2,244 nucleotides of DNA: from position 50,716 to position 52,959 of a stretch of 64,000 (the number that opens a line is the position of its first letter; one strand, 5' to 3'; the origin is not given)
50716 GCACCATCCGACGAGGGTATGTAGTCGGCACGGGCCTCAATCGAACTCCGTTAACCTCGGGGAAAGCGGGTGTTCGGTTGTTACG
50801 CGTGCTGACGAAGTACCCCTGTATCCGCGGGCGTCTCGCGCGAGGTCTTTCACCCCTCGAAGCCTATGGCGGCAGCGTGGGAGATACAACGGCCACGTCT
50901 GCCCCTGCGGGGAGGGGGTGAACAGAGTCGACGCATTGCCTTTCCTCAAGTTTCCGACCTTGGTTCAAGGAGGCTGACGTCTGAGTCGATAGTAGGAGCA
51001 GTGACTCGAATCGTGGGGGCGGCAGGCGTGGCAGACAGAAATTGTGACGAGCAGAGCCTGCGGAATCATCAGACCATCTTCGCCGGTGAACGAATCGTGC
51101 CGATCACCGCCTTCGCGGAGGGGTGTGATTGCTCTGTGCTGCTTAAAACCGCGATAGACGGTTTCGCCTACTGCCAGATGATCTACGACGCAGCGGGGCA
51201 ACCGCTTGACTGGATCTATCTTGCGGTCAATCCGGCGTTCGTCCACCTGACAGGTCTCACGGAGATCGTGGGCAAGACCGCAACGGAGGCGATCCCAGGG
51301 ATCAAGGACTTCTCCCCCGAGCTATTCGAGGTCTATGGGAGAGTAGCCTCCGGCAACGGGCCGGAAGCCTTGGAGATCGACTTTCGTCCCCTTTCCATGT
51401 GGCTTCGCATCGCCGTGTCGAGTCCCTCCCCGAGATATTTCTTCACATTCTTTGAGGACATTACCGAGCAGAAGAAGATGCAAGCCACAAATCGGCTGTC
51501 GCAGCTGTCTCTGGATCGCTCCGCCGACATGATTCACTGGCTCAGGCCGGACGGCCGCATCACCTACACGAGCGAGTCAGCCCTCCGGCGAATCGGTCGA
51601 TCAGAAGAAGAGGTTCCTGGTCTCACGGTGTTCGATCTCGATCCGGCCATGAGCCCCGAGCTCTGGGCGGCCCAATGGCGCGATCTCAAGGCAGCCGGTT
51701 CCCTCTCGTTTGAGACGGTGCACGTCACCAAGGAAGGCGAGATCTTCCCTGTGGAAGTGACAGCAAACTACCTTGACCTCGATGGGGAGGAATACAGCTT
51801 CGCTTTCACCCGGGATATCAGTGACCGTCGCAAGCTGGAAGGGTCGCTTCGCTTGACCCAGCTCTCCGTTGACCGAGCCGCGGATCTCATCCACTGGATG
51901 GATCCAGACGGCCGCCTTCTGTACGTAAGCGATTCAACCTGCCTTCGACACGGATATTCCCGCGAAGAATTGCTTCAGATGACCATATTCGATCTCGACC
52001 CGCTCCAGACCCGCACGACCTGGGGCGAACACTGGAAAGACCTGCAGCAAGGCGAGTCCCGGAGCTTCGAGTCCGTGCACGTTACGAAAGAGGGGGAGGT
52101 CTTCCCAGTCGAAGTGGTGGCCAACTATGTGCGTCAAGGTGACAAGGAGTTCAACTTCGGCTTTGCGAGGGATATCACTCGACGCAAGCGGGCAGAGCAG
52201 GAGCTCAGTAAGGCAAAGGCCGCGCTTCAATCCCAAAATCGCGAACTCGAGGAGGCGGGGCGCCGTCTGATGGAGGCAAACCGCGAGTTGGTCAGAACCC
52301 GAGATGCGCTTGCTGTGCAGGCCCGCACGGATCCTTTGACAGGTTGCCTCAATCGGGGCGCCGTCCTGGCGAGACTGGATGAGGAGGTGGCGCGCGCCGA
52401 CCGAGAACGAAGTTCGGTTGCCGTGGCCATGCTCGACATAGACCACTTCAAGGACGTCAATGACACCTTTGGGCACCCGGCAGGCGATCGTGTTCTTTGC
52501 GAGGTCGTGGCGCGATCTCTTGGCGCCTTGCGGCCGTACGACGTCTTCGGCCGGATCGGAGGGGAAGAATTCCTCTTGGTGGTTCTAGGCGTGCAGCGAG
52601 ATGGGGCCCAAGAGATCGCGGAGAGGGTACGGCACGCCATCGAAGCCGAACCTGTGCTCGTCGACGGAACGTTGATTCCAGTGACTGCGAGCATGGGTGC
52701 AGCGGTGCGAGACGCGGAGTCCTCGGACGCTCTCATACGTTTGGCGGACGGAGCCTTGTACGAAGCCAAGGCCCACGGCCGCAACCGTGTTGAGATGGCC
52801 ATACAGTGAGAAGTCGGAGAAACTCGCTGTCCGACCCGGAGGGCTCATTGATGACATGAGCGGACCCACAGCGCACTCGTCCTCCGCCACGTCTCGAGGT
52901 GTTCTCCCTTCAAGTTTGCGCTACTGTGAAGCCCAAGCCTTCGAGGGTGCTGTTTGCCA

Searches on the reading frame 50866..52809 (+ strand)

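Call 73: search_protein_families(library=pfam, proteins=[window:50866-52809:+], max_evalue=0.00001)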
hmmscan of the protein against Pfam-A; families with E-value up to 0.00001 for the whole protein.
window:50866-52809:+ (647 aa): 6 families
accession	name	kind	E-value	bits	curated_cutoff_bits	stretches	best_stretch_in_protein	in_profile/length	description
PF00990.26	GGDEF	-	1.5e-39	135.8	23.8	1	487-641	2-161/161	Diguanylate cyclase, GGDEF domain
PF13426.13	PAS_9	-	2.5e-26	92.4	27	2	346-438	8-102/103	PAS domain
PF08448.16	PAS_4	-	4.3e-18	66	23.1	2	216-322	1-109/110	PAS fold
PF00989.32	PAS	-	9.9e-15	55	22.6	1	338-437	10-113/113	PAS fold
PF13188.13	PAS_8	-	2.1e-07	31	21.8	0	112-153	21-57/65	PAS domain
PF08447.18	PAS_3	-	2.7e-07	31.2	25.6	0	233-312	2-85/89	PAS fold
